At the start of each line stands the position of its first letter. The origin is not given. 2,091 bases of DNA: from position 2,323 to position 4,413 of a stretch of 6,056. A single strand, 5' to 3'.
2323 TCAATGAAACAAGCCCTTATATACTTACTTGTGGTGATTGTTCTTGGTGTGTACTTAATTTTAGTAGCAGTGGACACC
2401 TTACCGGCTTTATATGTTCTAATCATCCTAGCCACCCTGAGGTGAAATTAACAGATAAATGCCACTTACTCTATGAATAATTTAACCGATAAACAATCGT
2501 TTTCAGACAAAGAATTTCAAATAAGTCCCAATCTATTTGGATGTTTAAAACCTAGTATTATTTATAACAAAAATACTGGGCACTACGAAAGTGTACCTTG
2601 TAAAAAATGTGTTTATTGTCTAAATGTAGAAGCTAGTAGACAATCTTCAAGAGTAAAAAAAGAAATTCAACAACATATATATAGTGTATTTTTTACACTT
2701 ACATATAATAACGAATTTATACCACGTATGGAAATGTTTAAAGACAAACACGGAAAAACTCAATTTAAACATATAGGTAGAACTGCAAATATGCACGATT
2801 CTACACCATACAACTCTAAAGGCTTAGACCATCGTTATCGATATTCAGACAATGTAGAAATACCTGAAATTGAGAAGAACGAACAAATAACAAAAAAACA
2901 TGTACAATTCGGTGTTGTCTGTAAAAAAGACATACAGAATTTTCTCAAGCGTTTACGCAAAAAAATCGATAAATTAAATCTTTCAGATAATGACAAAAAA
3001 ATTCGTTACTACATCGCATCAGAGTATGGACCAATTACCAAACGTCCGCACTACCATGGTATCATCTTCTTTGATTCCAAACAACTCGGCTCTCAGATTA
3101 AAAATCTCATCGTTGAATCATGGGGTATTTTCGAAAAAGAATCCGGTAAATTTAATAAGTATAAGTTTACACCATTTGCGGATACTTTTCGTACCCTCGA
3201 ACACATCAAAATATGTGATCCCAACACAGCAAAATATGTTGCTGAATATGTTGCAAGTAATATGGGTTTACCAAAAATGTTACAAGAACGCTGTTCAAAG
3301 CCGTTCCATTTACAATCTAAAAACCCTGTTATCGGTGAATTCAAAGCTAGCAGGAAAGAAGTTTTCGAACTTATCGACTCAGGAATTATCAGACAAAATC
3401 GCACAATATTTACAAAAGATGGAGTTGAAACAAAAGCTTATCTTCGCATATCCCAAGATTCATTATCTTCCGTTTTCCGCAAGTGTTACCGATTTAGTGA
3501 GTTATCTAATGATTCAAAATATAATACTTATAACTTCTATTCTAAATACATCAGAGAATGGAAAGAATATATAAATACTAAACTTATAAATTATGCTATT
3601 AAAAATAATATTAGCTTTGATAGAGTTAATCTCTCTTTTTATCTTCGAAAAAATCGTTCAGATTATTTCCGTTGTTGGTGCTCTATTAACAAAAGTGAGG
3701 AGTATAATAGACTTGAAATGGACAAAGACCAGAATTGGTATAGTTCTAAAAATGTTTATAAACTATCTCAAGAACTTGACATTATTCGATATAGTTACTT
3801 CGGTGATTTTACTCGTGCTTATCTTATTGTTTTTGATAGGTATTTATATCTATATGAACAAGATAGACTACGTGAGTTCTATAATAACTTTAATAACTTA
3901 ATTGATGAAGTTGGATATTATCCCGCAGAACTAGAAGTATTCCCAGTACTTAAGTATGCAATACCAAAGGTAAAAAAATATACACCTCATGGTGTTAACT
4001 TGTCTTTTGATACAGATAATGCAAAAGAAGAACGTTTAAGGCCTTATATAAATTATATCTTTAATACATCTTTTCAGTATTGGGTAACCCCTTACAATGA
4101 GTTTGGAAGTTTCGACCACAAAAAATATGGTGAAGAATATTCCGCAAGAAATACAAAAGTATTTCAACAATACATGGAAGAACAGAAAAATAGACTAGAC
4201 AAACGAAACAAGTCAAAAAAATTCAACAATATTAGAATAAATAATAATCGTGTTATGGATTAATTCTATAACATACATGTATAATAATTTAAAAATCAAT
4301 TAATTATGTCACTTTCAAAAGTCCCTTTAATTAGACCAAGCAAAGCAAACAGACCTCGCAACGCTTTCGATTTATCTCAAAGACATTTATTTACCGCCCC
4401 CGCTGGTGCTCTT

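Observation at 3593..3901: Strongly hydrophobic 102-aa ORF embedded in the +1 frame of Rep, a possible E-like single-gene lysis protein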

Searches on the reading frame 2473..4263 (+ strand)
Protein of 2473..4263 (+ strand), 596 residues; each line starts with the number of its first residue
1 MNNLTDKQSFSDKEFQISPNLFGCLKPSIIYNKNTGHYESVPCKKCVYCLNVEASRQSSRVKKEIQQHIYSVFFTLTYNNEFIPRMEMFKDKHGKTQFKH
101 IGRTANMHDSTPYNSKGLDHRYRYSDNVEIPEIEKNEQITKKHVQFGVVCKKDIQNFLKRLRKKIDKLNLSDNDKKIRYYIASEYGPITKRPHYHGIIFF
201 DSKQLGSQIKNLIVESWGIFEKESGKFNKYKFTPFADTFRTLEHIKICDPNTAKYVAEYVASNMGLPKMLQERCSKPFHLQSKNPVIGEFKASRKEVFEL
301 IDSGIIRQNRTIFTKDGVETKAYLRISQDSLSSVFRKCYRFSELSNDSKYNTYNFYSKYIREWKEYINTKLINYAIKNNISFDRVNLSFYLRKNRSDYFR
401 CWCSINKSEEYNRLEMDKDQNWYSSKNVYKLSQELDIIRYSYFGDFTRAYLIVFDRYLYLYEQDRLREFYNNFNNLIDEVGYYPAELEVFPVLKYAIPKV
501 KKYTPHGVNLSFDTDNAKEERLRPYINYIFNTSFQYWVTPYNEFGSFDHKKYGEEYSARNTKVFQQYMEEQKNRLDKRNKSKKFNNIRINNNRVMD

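Call 4: search_protein_families(library=pfam, proteins=[window:2473-4263:+], max_evalue=0.1)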
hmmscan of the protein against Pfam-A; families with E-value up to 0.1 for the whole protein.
window:2473-4263:+ (596 aa): 2 families
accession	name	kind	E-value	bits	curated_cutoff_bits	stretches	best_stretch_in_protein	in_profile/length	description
PF23343.2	REP_ORF2-G2P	-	4.4e-11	43.4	27.8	1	150-261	15-96/99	Replication-associated protein ORF2/G2P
PF09388.15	SpoOE-like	-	0.074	13.5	23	0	423-437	21-35/42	Spo0E like sporulation regulatory protein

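Call 5: search_protein_families(library=phrogs, proteins=[window:2473-4263:+], max_evalue=0.1)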
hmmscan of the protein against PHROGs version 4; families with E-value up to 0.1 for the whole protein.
window:2473-4263:+ (596 aa): 3 families
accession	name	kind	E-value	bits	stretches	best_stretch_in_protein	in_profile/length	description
phrog_942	-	DNA, RNA and nucleotide metabolism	4.1e-37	129.6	1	21-335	58-309/501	replication initiation protein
phrog_29197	-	unknown function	7.5e-18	66.2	2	126-200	100-169/187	-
phrog_23615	-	unknown function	0.082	13.7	0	58-128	8-79/163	-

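Call 10: search_dna_similar(query=window:2473-4263:+, collection=phages, mode=protein, max_rows=30)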
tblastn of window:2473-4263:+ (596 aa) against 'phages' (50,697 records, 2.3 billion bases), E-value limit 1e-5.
Records with a match: 1014; places in all: 1016; records where one place covers at least 80% of the query: 5.
Best place of each record, by identity: 80-90% 2; 60-80% 2; <60% 1010.
By first word of the organism name: bajarodmic 288; Dulem 246; Microviridae 201; Microvirus 67; Dipodfec 35; Gokushovirus 28; Tortoise 26; Capybara 23; Sigmofec 22; Peromfec 13; and 15 more.
By host as written in the record: - 344; Peromyscus fraterculus 138; Varecia variegata 120; Homo sapiens 49; porcine 38; Propithecus coquereli 35; Lemur catta 29; Eulemur fulvus collaris 26; and 33 more.
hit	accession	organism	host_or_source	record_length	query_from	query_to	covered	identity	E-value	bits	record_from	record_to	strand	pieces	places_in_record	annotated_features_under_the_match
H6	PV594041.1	Microviridae sp.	Homo sapiens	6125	1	596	100%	85.9%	0e+0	1040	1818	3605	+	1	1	replication-associated protein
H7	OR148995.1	Microvirus D_HF4_150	Homo sapiens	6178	4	576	96%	63.4%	0e+0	757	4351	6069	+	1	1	replication initiator protein | hypothetical protein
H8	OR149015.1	Microvirus D_HF38_28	Homo sapiens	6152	4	576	96%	63.2%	0e+0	754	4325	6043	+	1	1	replication initiator protein | hypothetical protein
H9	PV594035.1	Microviridae sp.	Homo sapiens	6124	1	397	67%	85.1%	0e+0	707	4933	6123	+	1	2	none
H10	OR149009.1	Microvirus D_HF7_11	Homo sapiens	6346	20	576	93%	56.5%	0e+0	651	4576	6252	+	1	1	replication initiator protein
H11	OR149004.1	Microvirus D_HF5_107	Homo sapiens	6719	3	498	83%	42.4%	3e-110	369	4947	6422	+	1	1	replication initiator protein | hypothetical protein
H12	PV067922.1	Microviridae sp.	Homo sapiens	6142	24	493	79%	44.6%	5e-117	388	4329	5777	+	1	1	replication associated protein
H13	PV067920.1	Microviridae sp.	Homo sapiens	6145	24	493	79%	44.4%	3e-117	388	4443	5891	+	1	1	replication associated protein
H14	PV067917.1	Microviridae sp.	Homo sapiens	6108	24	481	77%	40.5%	6e-92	315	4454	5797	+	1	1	replication associated protein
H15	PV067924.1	Microviridae sp.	Homo sapiens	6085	24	481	77%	39.8%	2e-90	311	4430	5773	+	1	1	replication associated protein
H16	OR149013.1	Microvirus D_HF36_426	Homo sapiens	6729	24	477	76%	27.5%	2e-45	179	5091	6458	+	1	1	replication initiator protein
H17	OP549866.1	Microvirus sp.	Homo sapiens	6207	19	436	70%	29.5%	3e-40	163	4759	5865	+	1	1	replication initiation protein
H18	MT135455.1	Microvirus sp.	porcine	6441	24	390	62%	33.5%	5e-48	186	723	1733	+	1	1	replication initiator protein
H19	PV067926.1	Microviridae sp.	Homo sapiens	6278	19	436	70%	29.4%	9e-40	161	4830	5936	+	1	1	replication initiation protein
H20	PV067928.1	Microviridae sp.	Homo sapiens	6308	19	436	70%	29.1%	5e-39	159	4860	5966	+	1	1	replication associated protein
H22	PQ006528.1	bajarodmic virus 411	Chaetodipus baileyi feces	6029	21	442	71%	26.8%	7e-22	106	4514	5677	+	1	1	replication initiator protein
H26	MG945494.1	Microviridae sp.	cattle genital tract secretion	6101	24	430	68%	26.7%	2e-25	117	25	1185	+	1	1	similar to VP4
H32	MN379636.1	Chicken microvirus mg7_1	Gallus gallus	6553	24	417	66%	25.5%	3e-19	98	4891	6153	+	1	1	replication initiator protein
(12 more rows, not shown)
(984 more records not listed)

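Call 11: get_annotated_region(hit=H6, flank=500)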
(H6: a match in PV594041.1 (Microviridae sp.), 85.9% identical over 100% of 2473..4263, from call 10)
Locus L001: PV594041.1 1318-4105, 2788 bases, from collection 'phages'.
description: Microviridae sp. isolate micro-11564, partial genome.
organism: Microviridae sp. (NCBI taxid 2202644)
taxonomy: Viruses; Monodnaviria; Sangervirae; Phixviricota; Malgrandaviricetes; Petitvirales; Microviridae
host: Homo sapiens; source: nasopharyngeal swab; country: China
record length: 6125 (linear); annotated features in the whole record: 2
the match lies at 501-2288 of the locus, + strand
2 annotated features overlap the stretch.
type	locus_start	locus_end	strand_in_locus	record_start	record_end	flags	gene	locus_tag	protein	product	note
CDS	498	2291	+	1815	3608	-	-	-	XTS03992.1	replication-associated protein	-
CDS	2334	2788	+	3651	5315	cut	-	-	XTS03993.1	major capsid protein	-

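Call 12: get_annotated_region(hit=H7, flank=500)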
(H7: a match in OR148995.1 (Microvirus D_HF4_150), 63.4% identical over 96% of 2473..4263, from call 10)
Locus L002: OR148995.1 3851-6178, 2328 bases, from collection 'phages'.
description: Microvirus D_HF4_150, complete genome.
organism: Microvirus D_HF4_150 (NCBI taxid 3071175)
taxonomy: Viruses; Monodnaviria; Sangervirae; Phixviricota; Malgrandaviricetes; Petitvirales; Microviridae
host: Homo sapiens; source: saliva (passive drool collection); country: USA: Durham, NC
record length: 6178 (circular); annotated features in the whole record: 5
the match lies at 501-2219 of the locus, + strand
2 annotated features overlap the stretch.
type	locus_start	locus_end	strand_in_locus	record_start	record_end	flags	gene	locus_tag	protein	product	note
CDS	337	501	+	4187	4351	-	-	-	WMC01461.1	hypothetical protein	-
CDS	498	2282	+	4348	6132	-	-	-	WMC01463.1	replication initiator protein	-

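Call 13: get_annotated_region(hit=H8, flank=500)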
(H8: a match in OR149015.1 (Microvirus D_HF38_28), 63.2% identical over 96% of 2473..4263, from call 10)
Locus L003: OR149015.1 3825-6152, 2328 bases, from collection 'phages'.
description: Microvirus D_HF38_28, complete genome.
organism: Microvirus D_HF38_28 (NCBI taxid 3071168)
taxonomy: Viruses; Monodnaviria; Sangervirae; Phixviricota; Malgrandaviricetes; Petitvirales; Microviridae
host: Homo sapiens; source: saliva (passive drool collection); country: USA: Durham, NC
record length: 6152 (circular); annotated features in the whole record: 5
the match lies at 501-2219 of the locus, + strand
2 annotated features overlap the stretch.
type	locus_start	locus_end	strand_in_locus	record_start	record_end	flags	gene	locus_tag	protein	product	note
CDS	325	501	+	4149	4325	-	-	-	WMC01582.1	hypothetical protein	-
CDS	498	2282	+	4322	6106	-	-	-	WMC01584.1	replication initiator protein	-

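Call 14: get_annotated_region(hit=H10, flank=500)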
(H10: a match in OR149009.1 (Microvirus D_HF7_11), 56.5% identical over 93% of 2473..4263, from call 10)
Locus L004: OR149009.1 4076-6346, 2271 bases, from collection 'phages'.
description: Microvirus D_HF7_11, complete genome.
organism: Microvirus D_HF7_11 (NCBI taxid 3071189)
taxonomy: Viruses; Monodnaviria; Sangervirae; Phixviricota; Malgrandaviricetes; Petitvirales; Microviridae
host: Homo sapiens; source: saliva (passive drool collection); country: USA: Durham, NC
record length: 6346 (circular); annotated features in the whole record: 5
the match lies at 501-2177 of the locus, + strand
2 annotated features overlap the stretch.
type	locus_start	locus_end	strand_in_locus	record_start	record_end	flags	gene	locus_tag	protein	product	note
CDS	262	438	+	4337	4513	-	-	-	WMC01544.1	hypothetical protein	-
CDS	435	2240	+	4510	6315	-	-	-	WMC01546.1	replication initiator protein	-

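Call 15: get_annotated_region(hit=H11, flank=500)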
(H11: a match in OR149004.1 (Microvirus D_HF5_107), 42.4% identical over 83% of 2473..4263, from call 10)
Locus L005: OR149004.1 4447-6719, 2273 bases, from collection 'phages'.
description: Microvirus D_HF5_107, complete genome.
organism: Microvirus D_HF5_107 (NCBI taxid 3071183)
taxonomy: Viruses; Monodnaviria; Sangervirae; Phixviricota; Malgrandaviricetes; Petitvirales; Microviridae
host: Homo sapiens; source: saliva (passive drool collection); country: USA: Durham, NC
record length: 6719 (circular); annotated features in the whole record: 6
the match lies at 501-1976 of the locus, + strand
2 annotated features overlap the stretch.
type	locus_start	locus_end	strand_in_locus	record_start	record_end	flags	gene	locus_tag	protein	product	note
CDS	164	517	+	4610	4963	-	-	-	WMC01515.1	hypothetical protein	-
CDS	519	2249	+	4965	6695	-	-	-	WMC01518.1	replication initiator protein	-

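Call 16: get_annotated_region(hit=H12, flank=500)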
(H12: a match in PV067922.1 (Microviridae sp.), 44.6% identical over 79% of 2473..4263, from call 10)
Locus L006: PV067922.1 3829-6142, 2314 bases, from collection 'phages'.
description: Microviridae sp. isolate DZY10_k141_13827, complete genome.
organism: Microviridae sp. (NCBI taxid 2202644)
taxonomy: Viruses; Monodnaviria; Sangervirae; Phixviricota; Malgrandaviricetes; Petitvirales; Microviridae
host: Homo sapiens; source: -; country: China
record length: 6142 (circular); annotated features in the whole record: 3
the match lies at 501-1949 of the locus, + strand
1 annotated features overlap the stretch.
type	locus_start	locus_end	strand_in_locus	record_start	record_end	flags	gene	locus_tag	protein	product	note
CDS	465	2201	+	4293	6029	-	-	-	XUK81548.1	replication associated protein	-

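Call 17: get_annotated_region(hit=H13, flank=500)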
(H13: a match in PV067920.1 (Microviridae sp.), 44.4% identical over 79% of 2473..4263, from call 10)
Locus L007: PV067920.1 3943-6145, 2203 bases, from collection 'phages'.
description: Microviridae sp. isolate DZY08_k141_19861, complete genome.
organism: Microviridae sp. (NCBI taxid 2202644)
taxonomy: Viruses; Monodnaviria; Sangervirae; Phixviricota; Malgrandaviricetes; Petitvirales; Microviridae
host: Homo sapiens; source: -; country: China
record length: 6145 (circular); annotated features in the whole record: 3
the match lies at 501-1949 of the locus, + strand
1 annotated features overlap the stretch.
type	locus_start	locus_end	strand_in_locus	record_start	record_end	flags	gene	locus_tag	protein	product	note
CDS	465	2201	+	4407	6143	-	-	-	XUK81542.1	replication associated protein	-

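Call 18: get_annotated_region(hit=H14, flank=500)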
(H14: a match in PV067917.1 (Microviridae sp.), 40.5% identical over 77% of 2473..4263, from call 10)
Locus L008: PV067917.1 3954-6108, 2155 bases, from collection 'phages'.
description: Microviridae sp. isolate DZY05_k141_3183, complete genome.
organism: Microviridae sp. (NCBI taxid 2202644)
taxonomy: Viruses; Monodnaviria; Sangervirae; Phixviricota; Malgrandaviricetes; Petitvirales; Microviridae
host: Homo sapiens; source: -; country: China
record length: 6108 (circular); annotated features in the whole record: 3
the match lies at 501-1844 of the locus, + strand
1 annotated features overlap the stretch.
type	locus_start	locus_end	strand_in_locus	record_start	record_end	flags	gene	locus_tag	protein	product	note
CDS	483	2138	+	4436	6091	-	-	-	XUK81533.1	replication associated protein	-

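Call 19: get_annotated_region(hit=H15, flank=500)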
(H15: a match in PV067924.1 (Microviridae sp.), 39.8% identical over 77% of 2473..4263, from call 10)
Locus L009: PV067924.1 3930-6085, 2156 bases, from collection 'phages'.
description: Microviridae sp. isolate DZY11_k141_4555, complete genome.
organism: Microviridae sp. (NCBI taxid 2202644)
taxonomy: Viruses; Monodnaviria; Sangervirae; Phixviricota; Malgrandaviricetes; Petitvirales; Microviridae
host: Homo sapiens; source: -; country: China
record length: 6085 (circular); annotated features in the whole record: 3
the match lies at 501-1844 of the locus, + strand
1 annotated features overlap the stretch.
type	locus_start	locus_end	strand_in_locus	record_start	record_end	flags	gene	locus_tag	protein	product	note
CDS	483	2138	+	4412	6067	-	-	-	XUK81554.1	replication associated protein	-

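Call 21: get_annotated_region(hit=H16, flank=500)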
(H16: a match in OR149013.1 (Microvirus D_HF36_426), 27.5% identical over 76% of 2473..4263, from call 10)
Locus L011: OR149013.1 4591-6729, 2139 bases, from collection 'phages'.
description: Microvirus D_HF36_426, complete genome.
organism: Microvirus D_HF36_426 (NCBI taxid 3071166)
taxonomy: Viruses; Monodnaviria; Sangervirae; Phixviricota; Malgrandaviricetes; Petitvirales; Microviridae
host: Homo sapiens; source: saliva (passive drool collection); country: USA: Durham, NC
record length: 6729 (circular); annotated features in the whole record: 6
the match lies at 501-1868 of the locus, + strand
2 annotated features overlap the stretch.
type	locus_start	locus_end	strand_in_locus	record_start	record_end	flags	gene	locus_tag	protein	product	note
CDS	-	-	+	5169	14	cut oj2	-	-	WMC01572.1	replication initiator protein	-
CDS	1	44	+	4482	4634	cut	-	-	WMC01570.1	hypothetical protein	-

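Call 27: find_related_loci(query=window:2473-4263:+, collection=viral_contigs, flank=1500)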
Query window:2473-4263:+ (596 aa) in viral_contigs; peptide patterns used: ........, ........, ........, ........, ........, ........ (x = any residue, [..] = any of these).
27 stretches matched a pattern; 20 encode a relative of the query (tblastn E <= 1e-3); 20 distinct loci.
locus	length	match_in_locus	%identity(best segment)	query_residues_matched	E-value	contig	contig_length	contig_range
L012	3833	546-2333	86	1-596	0e+0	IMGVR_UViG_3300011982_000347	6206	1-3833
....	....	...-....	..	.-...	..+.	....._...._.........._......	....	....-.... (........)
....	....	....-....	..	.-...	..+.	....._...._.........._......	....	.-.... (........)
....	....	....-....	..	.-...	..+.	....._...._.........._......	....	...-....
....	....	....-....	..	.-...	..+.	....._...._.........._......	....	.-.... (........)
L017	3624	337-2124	86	1-596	0e+0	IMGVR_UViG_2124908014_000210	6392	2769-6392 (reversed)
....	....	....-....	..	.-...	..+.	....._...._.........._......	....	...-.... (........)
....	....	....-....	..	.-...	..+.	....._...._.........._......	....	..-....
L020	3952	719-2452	58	20-595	0e+0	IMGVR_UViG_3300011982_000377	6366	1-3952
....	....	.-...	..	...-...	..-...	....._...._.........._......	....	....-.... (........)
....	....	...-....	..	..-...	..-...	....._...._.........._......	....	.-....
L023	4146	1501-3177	39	23-596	1e-131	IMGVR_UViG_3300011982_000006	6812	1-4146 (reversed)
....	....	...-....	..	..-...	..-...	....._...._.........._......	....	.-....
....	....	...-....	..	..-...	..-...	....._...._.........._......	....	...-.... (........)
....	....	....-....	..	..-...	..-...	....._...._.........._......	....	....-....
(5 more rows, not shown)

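Call 42: find_related_loci(query=A1, collection=genome_contigs, flank=6000)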
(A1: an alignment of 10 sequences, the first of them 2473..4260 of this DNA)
Query A1 (596 aa) in genome_contigs; peptide patterns used: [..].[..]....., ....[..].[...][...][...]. (x = any residue, [..] = any of these).
153 stretches matched a pattern; 18 encode a relative of the query (tblastn E <= 1e-3); 18 distinct loci.
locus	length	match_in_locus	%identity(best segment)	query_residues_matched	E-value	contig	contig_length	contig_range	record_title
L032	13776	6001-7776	63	4-595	0e+0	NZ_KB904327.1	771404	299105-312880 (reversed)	Hoylesella nanceiensis DSM 19126 = JCM 15639 strain DSM 19126 A3GMDRAFT_scaffold_0.1, whole genome shotgun sequence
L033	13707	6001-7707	39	24-595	4e-118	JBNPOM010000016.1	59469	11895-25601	Prevotella sp. SGI.027 HD146_15, whole genome shotgun sequence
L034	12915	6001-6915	35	24-363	1e-52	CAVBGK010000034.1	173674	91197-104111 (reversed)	Bacteroidaceae bacterium isolate G02646-L1_cleanbin_000015 genome assembly, contig: Spades_G02646-L1_contig_20, whole ge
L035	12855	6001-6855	33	24-310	2e-38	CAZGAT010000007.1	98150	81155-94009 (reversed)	MAG TPA_asm: uncultured Prevotella sp. isolate SRP225648_co1_919 genome assembly, contig: NODE_267_length_98150_cov_11.4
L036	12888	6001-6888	31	20-353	2e-37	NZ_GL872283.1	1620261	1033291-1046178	Prevotella multiformis DSM 16608 SCAFFOLD2, whole genome shotgun sequence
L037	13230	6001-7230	27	24-459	5e-33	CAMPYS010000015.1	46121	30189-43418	MAG TPA_asm: uncultured Prevotella sp. isolate SRR16916865_bin.7_metaWRAP_v1.3_MAG genome assembly, contig: ERZ11466795.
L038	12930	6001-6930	31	20-349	8e-40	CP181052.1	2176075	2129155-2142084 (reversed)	Prevotella histicola strain T05-04 chromosome 1, complete sequence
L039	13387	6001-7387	38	24-498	1e-21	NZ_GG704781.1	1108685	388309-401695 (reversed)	Hallella bergensis DSM 17361 SCAFFOLD2, whole genome shotgun sequence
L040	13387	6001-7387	38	24-498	4e-21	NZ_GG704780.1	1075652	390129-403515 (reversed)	Hallella bergensis DSM 17361 SCAFFOLD1, whole genome shotgun sequence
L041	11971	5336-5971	33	2-268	1e-11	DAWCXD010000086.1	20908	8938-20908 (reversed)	MAG TPA_asm: Bacteroides sp. isolate gSpreadC_ID_2471 NODE_333_length_20908_cov_12.550472, whole genome shotgun sequence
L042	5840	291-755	27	29-219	2e-11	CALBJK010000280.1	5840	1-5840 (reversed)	MAG TPA_asm: uncultured Prevotella sp. isolate SRR1747019_bin.12_CONCOCT_v1.1_MAG genome assembly, contig: ERZ808241.356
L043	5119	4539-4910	25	24-199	3e-8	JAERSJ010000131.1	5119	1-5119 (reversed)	MAG: Methanobacteriota archaeon isolate BH3 c_000000007457, whole genome shotgun sequence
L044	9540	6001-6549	35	16-284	1e-7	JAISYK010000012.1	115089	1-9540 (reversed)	MAG: Candidatus Endomicrobiellum calonymphae isolate Nc350_bin26 k119_703465, whole genome shotgun sequence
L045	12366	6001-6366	30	38-218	7e-7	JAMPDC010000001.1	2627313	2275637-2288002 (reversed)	MAG: Staphylococcus sp. isolate NALB_7821b_12 Scaffold_#1__SCF_001__2624813_bp, whole genome shotgun sequence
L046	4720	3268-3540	39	41-199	4e-6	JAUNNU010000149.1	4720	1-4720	MAG: Bacteroidia bacterium isolate S33M_St_15 NODE_10063_length_4720_cov_7.317685, whole genome shotgun sequence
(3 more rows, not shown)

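Call 43: find_related_loci(query=A1, collection=viral_contigs, flank=500)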
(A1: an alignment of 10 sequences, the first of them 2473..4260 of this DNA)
Query A1 (596 aa) in viral_contigs; peptide patterns used: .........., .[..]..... (x = any residue, [..] = any of these).
276 stretches matched a pattern; 109 encode a relative of the query (tblastn E <= 1e-3); the best 80 are kept; 80 distinct loci.
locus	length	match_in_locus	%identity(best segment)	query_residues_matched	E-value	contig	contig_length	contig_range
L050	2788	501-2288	86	1-596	0e+0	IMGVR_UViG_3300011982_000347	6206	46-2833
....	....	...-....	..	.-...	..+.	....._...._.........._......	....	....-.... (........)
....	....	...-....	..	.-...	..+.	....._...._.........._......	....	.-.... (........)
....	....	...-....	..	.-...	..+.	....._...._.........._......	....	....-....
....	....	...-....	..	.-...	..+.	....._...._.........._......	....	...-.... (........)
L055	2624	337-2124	86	1-596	0e+0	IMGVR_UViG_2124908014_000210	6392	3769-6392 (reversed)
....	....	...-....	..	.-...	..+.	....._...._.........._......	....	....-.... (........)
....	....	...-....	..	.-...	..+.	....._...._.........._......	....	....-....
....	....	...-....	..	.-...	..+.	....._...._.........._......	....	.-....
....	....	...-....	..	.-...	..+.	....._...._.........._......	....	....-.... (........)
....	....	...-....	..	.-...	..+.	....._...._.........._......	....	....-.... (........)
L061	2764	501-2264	62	8-595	0e+0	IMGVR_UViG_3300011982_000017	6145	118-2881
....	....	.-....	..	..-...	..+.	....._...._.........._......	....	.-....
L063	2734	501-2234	58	20-595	0e+0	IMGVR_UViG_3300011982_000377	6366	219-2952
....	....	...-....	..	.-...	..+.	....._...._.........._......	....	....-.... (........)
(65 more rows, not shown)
